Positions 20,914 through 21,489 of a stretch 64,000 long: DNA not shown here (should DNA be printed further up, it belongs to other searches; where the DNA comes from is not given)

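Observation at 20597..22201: comF 3' region partially duplicated, with a GC-rich small gene at the junction and an in-frame palindromic mini-insertion in the intact copy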

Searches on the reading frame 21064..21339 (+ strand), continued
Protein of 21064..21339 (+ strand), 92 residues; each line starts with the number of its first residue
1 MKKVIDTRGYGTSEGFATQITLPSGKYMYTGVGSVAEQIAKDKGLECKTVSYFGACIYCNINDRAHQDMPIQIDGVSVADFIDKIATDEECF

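Call 79: search_protein_families(library=pfam, proteins=[P0270, P0285, P0290, P0310, P0308, P0318, P0306, P0271, P0289, P0327], max_evalue=0.01)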
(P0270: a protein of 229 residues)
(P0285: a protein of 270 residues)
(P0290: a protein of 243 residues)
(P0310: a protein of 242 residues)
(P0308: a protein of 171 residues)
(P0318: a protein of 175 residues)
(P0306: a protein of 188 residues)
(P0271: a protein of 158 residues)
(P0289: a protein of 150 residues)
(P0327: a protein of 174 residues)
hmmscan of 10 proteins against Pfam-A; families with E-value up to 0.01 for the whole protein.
P0270 (229 aa): 0 families

P0285 (270 aa): 0 families

P0290 (243 aa): 0 families

P0310 (242 aa): 0 families

P0308 (171 aa): 0 families

P0318 (175 aa): 0 families

P0306 (188 aa): 0 families

P0271 (158 aa): 0 families

P0289 (150 aa): 0 families

P0327 (174 aa): 0 families
